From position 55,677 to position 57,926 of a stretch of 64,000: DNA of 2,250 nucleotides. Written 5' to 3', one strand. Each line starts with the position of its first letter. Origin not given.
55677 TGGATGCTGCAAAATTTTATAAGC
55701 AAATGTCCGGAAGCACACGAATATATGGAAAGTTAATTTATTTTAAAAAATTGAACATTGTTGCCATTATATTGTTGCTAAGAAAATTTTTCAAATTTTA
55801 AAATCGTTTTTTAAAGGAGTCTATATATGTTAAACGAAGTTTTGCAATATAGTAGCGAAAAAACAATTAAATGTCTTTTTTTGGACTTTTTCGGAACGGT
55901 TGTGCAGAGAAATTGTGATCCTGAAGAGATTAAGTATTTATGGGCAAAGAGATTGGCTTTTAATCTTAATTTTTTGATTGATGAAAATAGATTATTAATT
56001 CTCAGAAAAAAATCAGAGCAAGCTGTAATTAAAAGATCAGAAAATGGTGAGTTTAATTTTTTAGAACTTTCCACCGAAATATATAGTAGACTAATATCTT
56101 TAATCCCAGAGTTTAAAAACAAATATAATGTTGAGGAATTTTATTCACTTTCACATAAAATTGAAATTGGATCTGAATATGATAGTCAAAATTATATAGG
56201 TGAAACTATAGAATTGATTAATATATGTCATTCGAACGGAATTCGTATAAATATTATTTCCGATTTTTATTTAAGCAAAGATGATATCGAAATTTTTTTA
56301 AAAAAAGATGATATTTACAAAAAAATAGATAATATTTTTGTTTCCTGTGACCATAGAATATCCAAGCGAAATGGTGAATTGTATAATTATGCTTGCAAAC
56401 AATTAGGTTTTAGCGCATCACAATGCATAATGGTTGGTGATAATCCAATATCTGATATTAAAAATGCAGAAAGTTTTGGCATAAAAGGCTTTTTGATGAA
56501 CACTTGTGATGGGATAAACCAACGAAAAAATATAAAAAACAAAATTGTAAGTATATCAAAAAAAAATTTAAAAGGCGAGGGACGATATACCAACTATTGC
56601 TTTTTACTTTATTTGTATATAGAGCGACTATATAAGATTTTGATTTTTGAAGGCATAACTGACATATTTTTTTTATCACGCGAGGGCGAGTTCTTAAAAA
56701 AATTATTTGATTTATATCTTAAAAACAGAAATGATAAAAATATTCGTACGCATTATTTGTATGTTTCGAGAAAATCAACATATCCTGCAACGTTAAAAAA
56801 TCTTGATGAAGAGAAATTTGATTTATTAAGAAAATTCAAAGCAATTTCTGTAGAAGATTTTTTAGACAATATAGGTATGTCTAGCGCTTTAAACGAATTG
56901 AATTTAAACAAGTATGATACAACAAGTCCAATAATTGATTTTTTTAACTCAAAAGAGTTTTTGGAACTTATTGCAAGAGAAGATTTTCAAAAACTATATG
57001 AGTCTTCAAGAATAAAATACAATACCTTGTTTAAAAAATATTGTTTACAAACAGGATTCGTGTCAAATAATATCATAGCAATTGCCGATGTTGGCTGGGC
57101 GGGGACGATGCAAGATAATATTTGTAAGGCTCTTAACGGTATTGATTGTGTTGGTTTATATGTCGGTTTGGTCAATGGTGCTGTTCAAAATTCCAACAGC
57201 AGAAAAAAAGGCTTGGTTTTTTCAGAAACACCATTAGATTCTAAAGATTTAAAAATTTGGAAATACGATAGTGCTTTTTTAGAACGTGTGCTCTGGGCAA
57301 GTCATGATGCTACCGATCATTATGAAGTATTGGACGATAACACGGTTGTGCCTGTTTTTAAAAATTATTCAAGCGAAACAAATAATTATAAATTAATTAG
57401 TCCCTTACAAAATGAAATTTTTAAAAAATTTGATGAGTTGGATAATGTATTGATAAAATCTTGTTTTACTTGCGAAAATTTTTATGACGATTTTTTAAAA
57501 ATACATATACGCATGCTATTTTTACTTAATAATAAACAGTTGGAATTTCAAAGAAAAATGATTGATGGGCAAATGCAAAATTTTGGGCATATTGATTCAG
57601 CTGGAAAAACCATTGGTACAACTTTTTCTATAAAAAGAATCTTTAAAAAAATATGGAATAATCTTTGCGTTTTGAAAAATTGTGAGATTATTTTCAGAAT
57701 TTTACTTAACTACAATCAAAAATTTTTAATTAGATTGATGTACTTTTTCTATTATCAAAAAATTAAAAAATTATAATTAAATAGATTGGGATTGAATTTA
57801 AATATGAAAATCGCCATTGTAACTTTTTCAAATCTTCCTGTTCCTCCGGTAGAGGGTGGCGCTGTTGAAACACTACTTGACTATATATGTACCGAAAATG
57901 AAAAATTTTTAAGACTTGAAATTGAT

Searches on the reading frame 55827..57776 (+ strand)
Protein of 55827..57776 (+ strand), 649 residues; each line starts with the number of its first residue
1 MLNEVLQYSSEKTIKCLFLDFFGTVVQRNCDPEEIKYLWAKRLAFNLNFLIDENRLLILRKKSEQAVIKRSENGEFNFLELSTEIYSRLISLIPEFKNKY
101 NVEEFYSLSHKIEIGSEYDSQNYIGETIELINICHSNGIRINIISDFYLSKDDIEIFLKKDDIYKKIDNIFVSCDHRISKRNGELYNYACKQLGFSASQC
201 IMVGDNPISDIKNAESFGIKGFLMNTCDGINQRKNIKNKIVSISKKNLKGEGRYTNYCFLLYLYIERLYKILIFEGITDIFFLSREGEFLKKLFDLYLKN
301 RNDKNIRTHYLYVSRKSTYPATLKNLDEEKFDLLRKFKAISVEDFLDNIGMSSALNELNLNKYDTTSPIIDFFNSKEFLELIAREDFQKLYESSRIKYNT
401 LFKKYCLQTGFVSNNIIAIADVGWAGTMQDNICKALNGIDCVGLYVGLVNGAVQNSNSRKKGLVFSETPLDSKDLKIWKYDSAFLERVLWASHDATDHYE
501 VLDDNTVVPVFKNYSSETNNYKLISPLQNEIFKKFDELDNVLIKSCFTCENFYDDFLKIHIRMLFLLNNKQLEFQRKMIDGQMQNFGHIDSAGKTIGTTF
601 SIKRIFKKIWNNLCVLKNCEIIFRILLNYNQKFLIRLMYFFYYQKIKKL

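Call 67: search_protein_families(library=ncbifam, proteins=[window:55827-57776:+], max_evalue=0.00001)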
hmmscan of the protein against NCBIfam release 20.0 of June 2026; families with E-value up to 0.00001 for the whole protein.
window:55827-57776:+ (649 aa): 7 families
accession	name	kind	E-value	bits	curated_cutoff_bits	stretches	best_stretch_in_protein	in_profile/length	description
TIGR02253.1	CTE7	subfamily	1.8e-12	47.5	169.75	1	14-233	2-203/221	TIGR02253 family HAD-type hydrolase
TIGR02254.1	YjjG_YfnB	equivalog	3.2e-11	43.1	159.9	1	121-234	96-206/223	YjjG family noncanonical pyrimidine nucleotidase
TIGR01549.1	HAD-SF-IA-v1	subfamily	1.4e-09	38.5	23.3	1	135-218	73-149/149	HAD-IA family hydrolase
TIGR02252.1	DREG-2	subfamily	2.6e-09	37.2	155.2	1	126-223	109-203/203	HAD hydrolase, REG-2-like, family IA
TIGR02247.1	HAD-1A3-hyp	subfamily_domain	4.4e-09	36.4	125.4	1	94-223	65-194/211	epoxide hydrolase N-terminal domain-like phosphatase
TIGR01662.1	HAD-SF-IIIA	subfamily_domain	7.5e-08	32.6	44.6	1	123-225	26-139/141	HAD-IIIA family hydrolase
NF006976.0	PRK09449.1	equivalog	6.2e-07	29.1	183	1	127-239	100-209/225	pyrimidine 5'-nucleotidase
